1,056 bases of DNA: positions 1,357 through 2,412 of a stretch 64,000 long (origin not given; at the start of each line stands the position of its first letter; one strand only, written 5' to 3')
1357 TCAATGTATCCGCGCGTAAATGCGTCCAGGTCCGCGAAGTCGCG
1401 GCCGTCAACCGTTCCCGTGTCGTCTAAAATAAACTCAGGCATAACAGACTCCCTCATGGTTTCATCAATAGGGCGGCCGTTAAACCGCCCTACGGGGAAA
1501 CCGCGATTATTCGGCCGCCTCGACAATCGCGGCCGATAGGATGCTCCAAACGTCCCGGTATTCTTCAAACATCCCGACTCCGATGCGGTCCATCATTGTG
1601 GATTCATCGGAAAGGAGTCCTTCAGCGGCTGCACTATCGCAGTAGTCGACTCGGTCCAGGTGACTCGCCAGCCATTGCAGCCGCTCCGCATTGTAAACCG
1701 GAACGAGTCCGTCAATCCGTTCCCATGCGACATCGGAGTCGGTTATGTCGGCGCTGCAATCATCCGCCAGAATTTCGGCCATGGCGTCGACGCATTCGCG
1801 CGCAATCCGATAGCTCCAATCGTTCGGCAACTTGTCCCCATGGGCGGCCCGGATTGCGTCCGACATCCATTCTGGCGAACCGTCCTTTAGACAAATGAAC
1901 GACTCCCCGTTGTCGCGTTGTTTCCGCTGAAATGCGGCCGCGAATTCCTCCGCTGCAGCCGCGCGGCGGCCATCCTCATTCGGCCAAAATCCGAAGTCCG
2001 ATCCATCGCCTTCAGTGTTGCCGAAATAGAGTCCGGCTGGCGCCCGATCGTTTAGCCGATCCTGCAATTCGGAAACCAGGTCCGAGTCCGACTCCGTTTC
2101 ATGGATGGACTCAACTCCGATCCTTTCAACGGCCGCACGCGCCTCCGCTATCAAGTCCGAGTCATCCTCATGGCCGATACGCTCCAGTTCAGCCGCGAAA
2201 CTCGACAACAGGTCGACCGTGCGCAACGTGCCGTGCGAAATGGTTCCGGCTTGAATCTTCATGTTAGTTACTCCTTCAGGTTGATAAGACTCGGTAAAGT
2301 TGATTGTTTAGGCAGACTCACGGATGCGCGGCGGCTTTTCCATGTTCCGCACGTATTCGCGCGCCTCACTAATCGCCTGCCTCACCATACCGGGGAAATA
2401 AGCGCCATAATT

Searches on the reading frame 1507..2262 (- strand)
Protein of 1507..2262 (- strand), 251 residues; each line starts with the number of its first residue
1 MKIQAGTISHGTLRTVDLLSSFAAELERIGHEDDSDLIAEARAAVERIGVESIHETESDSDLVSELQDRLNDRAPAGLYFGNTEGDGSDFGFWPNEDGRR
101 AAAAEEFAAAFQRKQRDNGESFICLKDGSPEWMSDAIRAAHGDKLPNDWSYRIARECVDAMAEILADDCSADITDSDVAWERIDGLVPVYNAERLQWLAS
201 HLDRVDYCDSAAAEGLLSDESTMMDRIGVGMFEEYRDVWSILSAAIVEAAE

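Call 9: search_protein_families(library=phrogs, proteins=[window:1507-2262:-], max_evalue=0.00001)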
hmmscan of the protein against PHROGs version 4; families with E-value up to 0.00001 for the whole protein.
window:1507-2262:- (251 aa): 1 family
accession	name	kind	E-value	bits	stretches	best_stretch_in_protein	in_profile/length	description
phrog_29605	-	unknown function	1.2e-06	29.4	0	60-99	81-120/188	-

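Call 92: search_protein_families(library=pfam, proteins=[window:1507-2262:-], max_evalue=0.05)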
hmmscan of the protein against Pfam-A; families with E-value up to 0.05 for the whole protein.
window:1507-2262:- (251 aa): 0 families
